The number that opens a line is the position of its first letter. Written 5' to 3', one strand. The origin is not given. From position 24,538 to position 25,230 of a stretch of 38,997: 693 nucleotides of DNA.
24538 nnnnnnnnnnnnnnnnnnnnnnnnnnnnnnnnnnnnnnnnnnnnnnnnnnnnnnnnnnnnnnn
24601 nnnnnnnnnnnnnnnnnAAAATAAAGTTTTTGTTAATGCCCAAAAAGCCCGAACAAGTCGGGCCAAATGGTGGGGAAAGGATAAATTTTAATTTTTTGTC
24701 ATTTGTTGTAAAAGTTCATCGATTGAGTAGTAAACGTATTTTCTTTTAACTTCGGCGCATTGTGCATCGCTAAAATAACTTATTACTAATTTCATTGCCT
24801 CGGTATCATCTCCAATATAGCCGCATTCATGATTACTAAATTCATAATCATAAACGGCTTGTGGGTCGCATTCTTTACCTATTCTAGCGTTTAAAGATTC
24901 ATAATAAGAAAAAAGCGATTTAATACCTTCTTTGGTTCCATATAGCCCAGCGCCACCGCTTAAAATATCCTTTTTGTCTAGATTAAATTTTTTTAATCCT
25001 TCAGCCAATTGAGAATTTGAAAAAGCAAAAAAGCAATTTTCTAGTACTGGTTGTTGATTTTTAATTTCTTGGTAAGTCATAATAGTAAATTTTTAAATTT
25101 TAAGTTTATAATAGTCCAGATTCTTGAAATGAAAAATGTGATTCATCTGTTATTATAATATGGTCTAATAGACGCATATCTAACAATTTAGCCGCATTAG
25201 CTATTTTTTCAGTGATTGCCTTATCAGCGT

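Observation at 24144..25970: Single minus-strand accessory island between the replication and packaging modules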

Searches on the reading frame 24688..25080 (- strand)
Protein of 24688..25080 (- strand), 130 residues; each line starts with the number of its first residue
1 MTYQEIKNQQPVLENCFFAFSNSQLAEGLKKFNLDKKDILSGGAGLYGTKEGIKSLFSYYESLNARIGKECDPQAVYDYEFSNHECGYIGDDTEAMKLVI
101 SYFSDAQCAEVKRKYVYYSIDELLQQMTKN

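Call 5: search_protein_families(library=pfam, proteins=[window:24688-25080:-], max_evalue=0.1)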
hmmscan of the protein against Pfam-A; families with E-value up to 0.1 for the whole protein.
window:24688-25080:- (130 aa): 1 family
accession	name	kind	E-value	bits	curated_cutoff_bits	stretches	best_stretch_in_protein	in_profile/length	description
PF24692.1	DUF7659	-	1.4e-10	41.8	27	1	16-99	18-112/135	Family of unknown function (DUF7659)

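Call 6: search_protein_families(library=phrogs, proteins=[window:24688-25080:-], max_evalue=0.1)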
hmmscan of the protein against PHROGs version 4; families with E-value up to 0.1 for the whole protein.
window:24688-25080:- (130 aa): 2 families
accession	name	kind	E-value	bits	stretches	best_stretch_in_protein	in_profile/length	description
phrog_37583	-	unknown function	0.00049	21.3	1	16-114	22-131/140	-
phrog_16374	-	unknown function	0.0087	17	1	62-116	20-77/123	-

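Call 8: search_protein_families(library=padloc, proteins=[window:24688-25080:-], max_evalue=0.1)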
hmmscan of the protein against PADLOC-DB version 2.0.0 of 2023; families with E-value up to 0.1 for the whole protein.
window:24688-25080:- (130 aa): 1 family
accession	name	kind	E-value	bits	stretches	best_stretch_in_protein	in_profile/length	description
PDLC00047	DruH3|DruH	-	0.0078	12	1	31-94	703-768/1118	Unknown function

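Call 9: search_protein_families(library=ncbifam, proteins=[window:24688-25080:-], max_evalue=0.1)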
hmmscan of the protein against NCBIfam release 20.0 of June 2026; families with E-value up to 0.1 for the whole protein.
window:24688-25080:- (130 aa): 1 family
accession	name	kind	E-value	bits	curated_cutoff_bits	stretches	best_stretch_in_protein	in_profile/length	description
NF033574.1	VarG_fam_MBL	equivalog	0.062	12.4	750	0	24-72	265-313/374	VarG family subclass B1-like metallo-beta-lactamase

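Call 13: find_related_loci(query=window:24688-25080:-, collection=viral_contigs, flank=6000)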
Query window:24688-25080:- (130 aa) in viral_contigs; peptide patterns used: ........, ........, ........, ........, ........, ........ (x = any residue, [..] = any of these).
30 stretches matched a pattern, but none encodes a relative of the query by tblastn (E <= 1e-3).

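Call 17: find_homologous_proteins(query=window:24688-25080:-, max_evalue=0.001)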
Query window:24688-25080:- (130 aa): 187 proteins with E <= 0.001 among 195 candidates; the best 120 are listed.
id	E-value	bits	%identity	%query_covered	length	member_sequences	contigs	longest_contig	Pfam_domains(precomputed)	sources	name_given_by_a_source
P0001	2.1e-81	288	100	100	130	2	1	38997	PF24692.2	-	-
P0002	6.3e-71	254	84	100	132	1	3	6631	PF24692.2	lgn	-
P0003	2.7e-64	232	78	100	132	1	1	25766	PF24692.2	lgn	-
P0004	6.2e-64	231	78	100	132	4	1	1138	PF24692.2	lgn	-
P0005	1.8e-47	178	60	99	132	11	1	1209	PF24692.2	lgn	-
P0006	6.1e-47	176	60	99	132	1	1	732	PF24692.2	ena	-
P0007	9.8e-47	176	62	99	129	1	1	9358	PF24692.2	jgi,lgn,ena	jgi:hypothetical protein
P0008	2.8e-46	174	61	99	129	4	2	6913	PF24692.2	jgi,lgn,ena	jgi:hypothetical protein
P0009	4.5e-46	174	61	98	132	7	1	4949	PF24692.2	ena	-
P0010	6.3e-46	173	61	99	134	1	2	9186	PF24692.2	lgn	-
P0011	7.4e-46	173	59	98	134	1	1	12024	PF24692.2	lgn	-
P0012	9.5e-46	173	61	99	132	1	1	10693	PF24692.2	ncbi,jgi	jgi:hypothetical protein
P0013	1.4e-45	172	59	98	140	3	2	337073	PF24692.2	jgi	jgi:hypothetical protein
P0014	3.3e-45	171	61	100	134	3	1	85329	PF24692.2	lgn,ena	-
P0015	5.4e-45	170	61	99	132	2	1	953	PF24692.2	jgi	jgi:hypothetical protein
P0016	9.5e-45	169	60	100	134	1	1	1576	PF24692.2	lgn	-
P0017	1.8e-44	168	60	99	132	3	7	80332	PF24692.2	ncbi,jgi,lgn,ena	jgi:hypothetical protein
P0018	2.3e-44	168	61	100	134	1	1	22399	PF24692.2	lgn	-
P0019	2.7e-44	168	59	100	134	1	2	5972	PF24692.2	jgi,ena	jgi:hypothetical protein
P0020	3.0e-44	168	59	99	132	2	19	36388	PF24692.2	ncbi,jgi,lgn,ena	-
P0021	4.4e-44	167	59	100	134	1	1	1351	PF24692.2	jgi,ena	-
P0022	9.0e-44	166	58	100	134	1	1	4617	PF24692.2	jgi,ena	jgi:hypothetical protein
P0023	1.2e-43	166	59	99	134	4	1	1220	PF24692.2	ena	-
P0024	1.3e-43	166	58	96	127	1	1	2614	PF24692.2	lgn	-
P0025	4.8e-43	164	58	99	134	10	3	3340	PF24692.2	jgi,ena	jgi:hypothetical protein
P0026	9.6e-43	163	60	94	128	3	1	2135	PF24692.2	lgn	-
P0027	1.3e-42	162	56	97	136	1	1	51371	PF24692.2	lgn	-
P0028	1.5e-42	162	58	99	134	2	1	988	PF24692.2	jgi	jgi:hypothetical protein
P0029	2.9e-42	161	62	88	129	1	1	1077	PF24692.2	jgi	jgi:hypothetical protein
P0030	3.7e-42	161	56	99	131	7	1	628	PF24692.2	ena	-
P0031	4.4e-42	161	59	98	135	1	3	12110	PF24692.2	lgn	-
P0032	5.0e-42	161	60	99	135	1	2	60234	PF24692.2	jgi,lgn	-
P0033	1.2e-41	159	59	98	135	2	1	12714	PF24692.2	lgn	-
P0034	2.1e-41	159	55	100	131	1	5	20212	PF24692.2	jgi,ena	-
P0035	2.1e-41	159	58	98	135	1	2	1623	PF24692.2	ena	-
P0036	2.7e-41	158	59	96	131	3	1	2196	PF24692.2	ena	-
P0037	4.5e-41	157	56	99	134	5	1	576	PF24692.2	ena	-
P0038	7.4e-41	157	55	95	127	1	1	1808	PF24692.2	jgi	jgi:hypothetical protein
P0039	9.3e-41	156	56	99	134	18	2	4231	PF24692.2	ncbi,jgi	ncbi:MAG: hypothetical protein RLZZ44_1890 [Bacteroidota bacterium]|jgi:hypothetical protein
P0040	1.7e-40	156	57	94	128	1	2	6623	PF24692.2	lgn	-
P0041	1.9e-40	155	60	88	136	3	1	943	PF24692.2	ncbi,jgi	jgi:hypothetical protein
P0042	2.2e-40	155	59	98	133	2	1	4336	PF24692.2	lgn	-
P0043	2.2e-40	155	56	99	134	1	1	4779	PF24692.2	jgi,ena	jgi:hypothetical protein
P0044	2.2e-40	155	58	95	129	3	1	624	PF24692.2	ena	-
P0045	2.2e-40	155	56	99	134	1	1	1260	PF24692.2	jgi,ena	-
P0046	2.3e-40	155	56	99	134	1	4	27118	PF24692.2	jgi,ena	jgi:hypothetical protein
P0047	2.3e-40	155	56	99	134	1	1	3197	PF24692.2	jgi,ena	jgi:hypothetical protein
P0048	3.2e-40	155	54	99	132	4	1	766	PF24692.2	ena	-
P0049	3.3e-40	155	56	95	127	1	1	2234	PF24692.2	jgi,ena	-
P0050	4.1e-40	154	56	99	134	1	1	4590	PF24692.2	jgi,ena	jgi:hypothetical protein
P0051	5.5e-40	154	56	99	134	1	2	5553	PF24692.2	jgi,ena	jgi:hypothetical protein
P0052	8.4e-40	153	56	99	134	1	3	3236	PF24692.2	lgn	-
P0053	1.1e-39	153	55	99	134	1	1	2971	PF24692.2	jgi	jgi:hypothetical protein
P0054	1.5e-39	153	57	98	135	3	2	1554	PF24692.2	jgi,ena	jgi:hypothetical protein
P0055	1.7e-39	152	55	99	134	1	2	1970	PF24692.2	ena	-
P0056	1.8e-39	152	55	99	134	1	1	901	PF24692.2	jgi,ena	jgi:hypothetical protein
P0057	1.9e-39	152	55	98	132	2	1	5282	PF24692.2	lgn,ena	-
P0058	2.0e-39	152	54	100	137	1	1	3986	PF24692.2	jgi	jgi:hypothetical protein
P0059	2.1e-39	152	57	99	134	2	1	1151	PF24692.2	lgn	-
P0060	2.9e-39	152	55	100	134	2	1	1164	PF24692.2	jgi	jgi:hypothetical protein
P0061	3.3e-39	151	55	95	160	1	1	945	PF24692.2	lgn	-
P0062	3.5e-39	151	58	93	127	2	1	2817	PF24692.2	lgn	-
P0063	5.0e-39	151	53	95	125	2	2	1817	PF24692.2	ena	-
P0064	1.1e-38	150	56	93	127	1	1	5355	PF24692.2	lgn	-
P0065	1.1e-38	150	55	95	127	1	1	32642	PF24692.2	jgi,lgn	-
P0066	1.4e-38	149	54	98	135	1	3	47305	PF24692.2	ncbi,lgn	-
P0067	1.6e-38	149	60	88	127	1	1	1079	PF24692.2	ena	-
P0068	1.6e-38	149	52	96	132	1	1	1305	PF24692.2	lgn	-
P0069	1.7e-38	149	58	89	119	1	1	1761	PF24692.2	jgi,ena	-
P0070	2.2e-38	149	55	98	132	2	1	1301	PF24692.2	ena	-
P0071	2.9e-38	148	54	98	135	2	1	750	PF24692.2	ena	-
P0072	3.0e-38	148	52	96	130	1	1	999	PF24692.2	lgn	-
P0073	3.8e-38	148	54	98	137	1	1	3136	PF24692.2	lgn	-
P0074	3.9e-38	148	53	95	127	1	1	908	PF24692.2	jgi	jgi:hypothetical protein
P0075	4.0e-38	148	56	92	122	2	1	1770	PF24692.2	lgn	-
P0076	4.1e-38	148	56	97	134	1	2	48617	PF24692.2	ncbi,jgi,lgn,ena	jgi:hypothetical protein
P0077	5.1e-38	148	55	93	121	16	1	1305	PF24692.2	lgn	-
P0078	8.1e-38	147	58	87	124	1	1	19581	PF24692.2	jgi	jgi:hypothetical protein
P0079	1.0e-37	147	55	95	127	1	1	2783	PF24692.2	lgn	-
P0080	1.1e-37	147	55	99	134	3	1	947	PF24692.2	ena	-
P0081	1.2e-37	146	56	92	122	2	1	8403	PF24692.2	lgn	-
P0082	1.5e-37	146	58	91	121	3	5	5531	PF24692.2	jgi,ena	-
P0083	4.4e-37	145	54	96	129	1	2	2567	PF24692.2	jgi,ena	jgi:hypothetical protein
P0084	5.5e-37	144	55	92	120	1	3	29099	PF24692.2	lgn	-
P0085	6.5e-37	144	55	93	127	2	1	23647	PF24692.2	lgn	-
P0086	9.6e-37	143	55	93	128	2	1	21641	PF24692.2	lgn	-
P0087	1.0e-36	143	55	93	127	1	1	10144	PF24692.2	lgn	-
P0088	1.1e-36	143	58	91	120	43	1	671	PF24692.2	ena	-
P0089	1.3e-36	143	54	92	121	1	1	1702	PF24692.2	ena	-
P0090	1.4e-36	143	54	94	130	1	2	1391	PF24692.2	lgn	-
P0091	1.4e-36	143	53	89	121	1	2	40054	PF24692.2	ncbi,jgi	jgi:hypothetical protein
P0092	3.1e-36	142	50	96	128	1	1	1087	PF24692.2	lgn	-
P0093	3.4e-36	142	55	94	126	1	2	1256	PF24692.2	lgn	-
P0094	4.7e-36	141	52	95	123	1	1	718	PF24692.2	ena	-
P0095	8.7e-36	140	57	88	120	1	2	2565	PF24692.2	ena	-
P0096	8.8e-36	140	50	93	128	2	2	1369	PF24692.2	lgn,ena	-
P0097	1.1e-35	140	54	94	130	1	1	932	PF24692.2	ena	-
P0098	1.3e-35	140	54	95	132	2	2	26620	PF24692.2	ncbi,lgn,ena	-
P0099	1.4e-35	140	52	92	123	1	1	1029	PF24692.2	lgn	-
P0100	2.0e-35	139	50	96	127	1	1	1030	PF24692.2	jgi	jgi:hypothetical protein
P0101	2.1e-35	139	54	94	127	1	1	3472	PF24692.2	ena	-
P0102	3.3e-35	139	51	95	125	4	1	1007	PF24692.2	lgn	-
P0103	3.4e-35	138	54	88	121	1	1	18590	PF24692.2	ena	-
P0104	4.7e-35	138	55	92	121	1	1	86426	PF24692.2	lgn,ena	-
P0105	5.3e-35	138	61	76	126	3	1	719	PF24692.2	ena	-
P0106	5.4e-35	138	52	95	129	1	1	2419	PF24692.2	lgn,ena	-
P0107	9.0e-35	137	54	91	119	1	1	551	PF24692.2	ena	-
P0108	1.5e-34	136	54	94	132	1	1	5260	PF24692.2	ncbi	-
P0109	1.6e-34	136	55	93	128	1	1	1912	PF24692.2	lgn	-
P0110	2.9e-34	135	52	88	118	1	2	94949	PF24692.2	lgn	-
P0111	3.2e-34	135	54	88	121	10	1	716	PF24692.2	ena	-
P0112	4.2e-34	135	48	99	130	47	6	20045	PF24692.2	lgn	-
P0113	4.4e-34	135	54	90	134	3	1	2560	PF24692.2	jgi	-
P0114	4.4e-34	135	52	92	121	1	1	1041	PF24692.2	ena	-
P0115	7.0e-34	134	52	91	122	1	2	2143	PF24692.2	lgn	-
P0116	7.5e-34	134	55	88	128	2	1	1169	PF24692.2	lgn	-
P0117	9.7e-34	134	53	95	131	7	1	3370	PF24692.2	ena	-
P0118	1.8e-33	133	53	94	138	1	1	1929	PF24692.2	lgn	-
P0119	2.2e-33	133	53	87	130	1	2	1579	PF24692.2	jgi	jgi:hypothetical protein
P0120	3.0e-33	132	54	86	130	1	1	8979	PF24692.2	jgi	-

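Call 18: find_encoding_contigs(protein=P0003, flank=8000, max_places=3)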
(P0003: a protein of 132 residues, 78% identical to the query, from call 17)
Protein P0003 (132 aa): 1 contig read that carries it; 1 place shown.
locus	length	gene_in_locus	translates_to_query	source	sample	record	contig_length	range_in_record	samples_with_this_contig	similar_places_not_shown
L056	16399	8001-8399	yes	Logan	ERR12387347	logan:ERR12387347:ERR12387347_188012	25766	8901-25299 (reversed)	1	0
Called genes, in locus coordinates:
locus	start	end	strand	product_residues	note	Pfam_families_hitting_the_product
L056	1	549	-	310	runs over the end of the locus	-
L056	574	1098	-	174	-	-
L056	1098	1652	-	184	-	-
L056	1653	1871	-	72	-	-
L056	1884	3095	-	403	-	PF05065:Phage_capsid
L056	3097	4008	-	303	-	-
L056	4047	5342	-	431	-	PF04860:Phage_portal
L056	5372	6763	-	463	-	PF04466:Terminase_3 (weak), PF17288:Terminase_3C (weak)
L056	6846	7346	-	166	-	-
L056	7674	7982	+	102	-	-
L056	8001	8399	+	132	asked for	PF24692:DUF7659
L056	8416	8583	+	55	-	-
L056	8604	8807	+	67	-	-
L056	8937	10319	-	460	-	PF00176:SNF2-rel_dom, PF00270:DEAD (weak), PF04851:ResIII (weak)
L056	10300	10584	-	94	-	PF08774:VRR_NUC (weak)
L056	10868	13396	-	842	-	PF05272:VapE-like_dom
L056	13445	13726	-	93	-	-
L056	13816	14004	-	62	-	-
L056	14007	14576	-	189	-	PF04275:P-mevalo_kinase (faint), PF21448:DNMK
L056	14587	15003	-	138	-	-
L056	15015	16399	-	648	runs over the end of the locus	PF00476:DNA_pol_A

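Call 19: find_encoding_contigs(protein=P0013, flank=8000, max_places=3)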
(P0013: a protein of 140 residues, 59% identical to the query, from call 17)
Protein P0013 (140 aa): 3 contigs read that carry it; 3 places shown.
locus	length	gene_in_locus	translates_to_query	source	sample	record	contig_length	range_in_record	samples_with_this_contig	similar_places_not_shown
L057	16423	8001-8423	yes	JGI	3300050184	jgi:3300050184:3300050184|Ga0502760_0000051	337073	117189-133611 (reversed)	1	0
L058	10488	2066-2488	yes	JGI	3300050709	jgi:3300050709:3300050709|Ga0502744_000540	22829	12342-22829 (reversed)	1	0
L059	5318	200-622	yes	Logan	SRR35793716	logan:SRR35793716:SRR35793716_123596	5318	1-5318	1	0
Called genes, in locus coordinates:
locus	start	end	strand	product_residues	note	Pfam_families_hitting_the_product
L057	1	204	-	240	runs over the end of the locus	-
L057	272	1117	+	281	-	-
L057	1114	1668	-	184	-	-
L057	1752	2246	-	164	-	-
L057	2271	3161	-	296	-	-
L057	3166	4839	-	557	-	-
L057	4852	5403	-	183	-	-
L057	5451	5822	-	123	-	-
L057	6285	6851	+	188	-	-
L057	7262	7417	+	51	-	-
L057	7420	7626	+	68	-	-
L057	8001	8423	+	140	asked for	PF24692:DUF7659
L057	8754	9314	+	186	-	-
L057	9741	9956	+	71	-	PF14192:DUF4314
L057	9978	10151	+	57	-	-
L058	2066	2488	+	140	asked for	PF24692:DUF7659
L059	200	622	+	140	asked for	PF24692:DUF7659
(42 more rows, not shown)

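Call 20: find_encoding_contigs(protein=P0017, flank=8000, max_places=4)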
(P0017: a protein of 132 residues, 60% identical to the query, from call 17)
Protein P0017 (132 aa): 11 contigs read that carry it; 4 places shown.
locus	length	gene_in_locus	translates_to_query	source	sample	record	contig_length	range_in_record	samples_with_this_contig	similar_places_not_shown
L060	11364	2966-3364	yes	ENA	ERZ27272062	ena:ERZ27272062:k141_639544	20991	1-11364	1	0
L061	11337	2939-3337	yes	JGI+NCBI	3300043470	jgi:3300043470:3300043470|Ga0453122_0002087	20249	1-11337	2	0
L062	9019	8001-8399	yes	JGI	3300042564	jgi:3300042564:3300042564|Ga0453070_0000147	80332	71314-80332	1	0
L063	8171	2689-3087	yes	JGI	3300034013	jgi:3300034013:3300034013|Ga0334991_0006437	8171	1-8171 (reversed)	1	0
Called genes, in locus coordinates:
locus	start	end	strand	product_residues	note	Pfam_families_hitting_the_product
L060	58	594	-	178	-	-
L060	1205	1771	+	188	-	-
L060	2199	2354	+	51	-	-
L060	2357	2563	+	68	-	-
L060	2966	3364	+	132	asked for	PF24692:DUF7659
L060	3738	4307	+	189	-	-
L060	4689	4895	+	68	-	PF14192:DUF4314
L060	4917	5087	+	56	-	-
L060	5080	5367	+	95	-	PF03118:RNA_pol_A_CTD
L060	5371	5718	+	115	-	-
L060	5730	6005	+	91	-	-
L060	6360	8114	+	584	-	PF02518:HATPase_c, PF13589:HATPase_c_3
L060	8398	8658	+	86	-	-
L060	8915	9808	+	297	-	PF06067:DUF932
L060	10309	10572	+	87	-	-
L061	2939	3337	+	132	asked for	PF24692:DUF7659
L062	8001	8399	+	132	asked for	PF24692:DUF7659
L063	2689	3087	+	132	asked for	PF24692:DUF7659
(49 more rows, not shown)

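Call 31: find_related_loci(query=A1, collection=genome_contigs, flank=8000)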
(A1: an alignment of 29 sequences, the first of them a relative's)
Query A1 (130 aa) in genome_contigs; peptide patterns used: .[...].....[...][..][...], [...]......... (x = any residue, [..] = any of these).
22 stretches matched a pattern; 13 encode a relative of the query (tblastn E <= 1e-3); 13 distinct loci.
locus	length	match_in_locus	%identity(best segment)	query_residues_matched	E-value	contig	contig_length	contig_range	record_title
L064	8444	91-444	59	1-118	4e-44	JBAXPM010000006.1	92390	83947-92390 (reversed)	MAG: Paludibacter sp. isolate ELA531 MAG531_6, whole genome shotgun sequence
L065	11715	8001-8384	54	2-129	3e-44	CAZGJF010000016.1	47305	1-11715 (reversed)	MAG TPA_asm: uncultured Akkermansia sp. isolate SRP193358_co1_101 genome assembly, contig: NODE_1366_length_47305_cov_8.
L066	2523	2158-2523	50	2-123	5e-41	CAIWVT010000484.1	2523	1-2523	uncultured bacterium isolate KR_bin-2776 genome assembly, contig: bin-2776:484/679, whole genome shotgun sequence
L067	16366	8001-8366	56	3-123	1e-40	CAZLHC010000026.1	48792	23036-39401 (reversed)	MAG TPA_asm: uncultured Paludibacter sp. isolate SRP263991_co7_18 genome assembly, contig: NODE_718_length_48792_cov_11.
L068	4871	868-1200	56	3-113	1e-39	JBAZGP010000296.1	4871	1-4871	MAG: Lutibacter sp. isolate SO_2017_LW3_49 NODE_65474_length_4871_cov_0.778668_LW162_2017, whole genome shotgun sequence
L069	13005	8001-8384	50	3-129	3e-37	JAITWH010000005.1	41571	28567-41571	MAG: Alistipes sp. isolate TD116_bin79 k119_910436, whole genome shotgun sequence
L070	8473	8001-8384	48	3-129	9e-35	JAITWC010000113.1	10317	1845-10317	MAG: Alistipes sp. isolate TD116_bin7 k119_393616, whole genome shotgun sequence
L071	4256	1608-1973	44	3-123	4e-34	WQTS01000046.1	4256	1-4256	MAG: Bacteroidetes bacterium isolate Cu122P1bin21 JGI20163J26743_11532197, whole genome shotgun sequence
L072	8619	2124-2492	47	3-124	6e-33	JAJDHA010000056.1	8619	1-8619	Odoribacter sp. OttesenSCG-928-L07 isolate OttesenSCG-928-L05 AH-928-L05_NODE_56, whole genome shotgun sequence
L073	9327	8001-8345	46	3-116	3e-31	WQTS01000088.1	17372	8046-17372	MAG: Bacteroidetes bacterium isolate Cu122P1bin21 JGI20163J26743_11538280, whole genome shotgun sequence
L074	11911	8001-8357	40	2-122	2e-24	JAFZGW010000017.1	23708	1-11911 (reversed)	MAG: Akkermansia sp. isolate RGIG7755 Water_buffalos_Rectum-5__c60, whole genome shotgun sequence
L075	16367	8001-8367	45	1-122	3e-18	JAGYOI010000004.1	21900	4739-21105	MAG: Prolixibacteraceae bacterium isolate M55B164 4, whole genome shotgun sequence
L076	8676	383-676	34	11-103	1e-12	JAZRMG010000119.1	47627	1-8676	MAG: Bacteroidaceae bacterium isolate T1900045427_YK20190118.MAGScoT_cleanbin_000027 SGB_7071_k141_1182260, whole genome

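Call 37: predict_structure(alignment_id=A1)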
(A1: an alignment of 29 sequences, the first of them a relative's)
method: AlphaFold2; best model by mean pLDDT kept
length: 130 residues; sequences in the alignment: 29
mean_pLDDT: 95.0   pTM: 0.81
mean pLDDT of the five models: 95.0, 93.2, 92.2, 92.2, 91.5
residues with pLDDT >= 90: 124; 70-90: 5; 50-70: 1; < 50: 0
segments of 3 or more residues with pLDDT < 50: none
pLDDT, mean of each block of 10 residues (from residue 1): 91 95 96 93 96 96 96 98 95 97 96 96 88
secondary structure, 60 per line:
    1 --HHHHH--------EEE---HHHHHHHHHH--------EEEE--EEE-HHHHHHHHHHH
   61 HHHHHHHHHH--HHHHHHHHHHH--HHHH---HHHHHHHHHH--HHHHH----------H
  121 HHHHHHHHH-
elements in order: H3-7 E16-18 H22-31 E40-43 E46-48 H50-70 H73-83 H86-89 H93-102 H105-109 H120-129

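Call 40: fold_search(model_id=the predicted structure, library=pdb)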
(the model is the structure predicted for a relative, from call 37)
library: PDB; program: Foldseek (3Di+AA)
matches with E <= 10: 99; with E <= 0.001: 0
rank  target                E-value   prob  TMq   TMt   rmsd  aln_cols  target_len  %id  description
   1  9hpa_B                1.4e+00  0.09  0.24  0.14  10.1        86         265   17  Structure of A16/G9 (vaccinia virus) in complex with VHH D07 and VHH E12 (released 2025-09-03)
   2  5e5o_A                1.4e+00  0.04  0.17  0.09  13.3       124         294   13  I-SmaMI bound to uncleaved DNA target in the presence of Calcium ions (released 2016-01-13)
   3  5fb7_A                1.4e+00  0.03  0.17  0.15  17.3       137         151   14  Ligand binding domain 2 of Penicillium marneffei MP1 protein complexed with multiple arachidonic acids (released 2016-12-14)
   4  2anc_B                1.6e+00  0.04  0.21  0.15  13.7       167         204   13  Crystal Structure Of Unliganded Form Of Oligomeric E.coli Guanylate Kinase (released 2005-08-30)
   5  4yit_D                1.7e+00  0.03  0.16  0.09  16.2       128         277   14  Crystal Structure of LAGLIDADG Meganuclease I-AabMI Bound to Uncleaved DNA (released 2016-03-23)
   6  8hvr_I                2.1e+00  0.03  0.17  0.11  17.3       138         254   12  Cryo-EM structure of AfsR-dependent transcription activation complex with afsS promoter (released 2023-12-27)
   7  6t9i_E                2.2e+00  0.03  0.23  0.09  18.9       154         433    8  cryo-EM structure of transcription coactivator SAGA (released 2020-01-29)
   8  3b73_A                2.9e+00  0.06  0.17  0.23  10.3        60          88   20  Crystal structure of the PhiH1 repressor-like protein from Haloarcula marismortui (released 2007-11-13)
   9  9q7v_A                2.9e+00  0.04  0.20  0.11  13.2       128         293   15  One of a series of engineered variants of I-OnuI meganuclease targeting altered DNA target sequence (released 2025-09-10)
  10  1yj7_C                3.2e+00  0.04  0.18  0.16  12.0        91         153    6  Crystal structure of enteropathogenic E.coli (EPEC) type III secretion system protein EscJ (released 2005-06-07)
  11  2ph7_B                3.4e+00  0.03  0.18  0.12  12.2        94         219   13  Crystal structure of AF2093 from Archaeoglobus fulgidus (released 2007-05-08)
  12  3dgp_A                3.7e+00  0.06  0.17  0.26  11.8        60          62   17  Crystal Structure of the complex between Tfb5 and the C-terminal domain of Tfb2 (released 2008-08-19)
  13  9r0j_B                3.7e+00  0.05  0.20  0.12  10.2        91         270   16  Structure of A16/G9 (vaccinia virus) in complex with VHH D07 at pH 7.2 (released 2025-09-03)
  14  6da1_A                3.7e+00  0.04  0.19  0.18   7.2        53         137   28  ETS1 in complex with synthetic SRR mimic (released 2019-01-16)
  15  3q5w_A                3.7e+00  0.02  0.17  0.14  15.6       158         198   14  Structure of proteasome tether (released 2011-10-19)
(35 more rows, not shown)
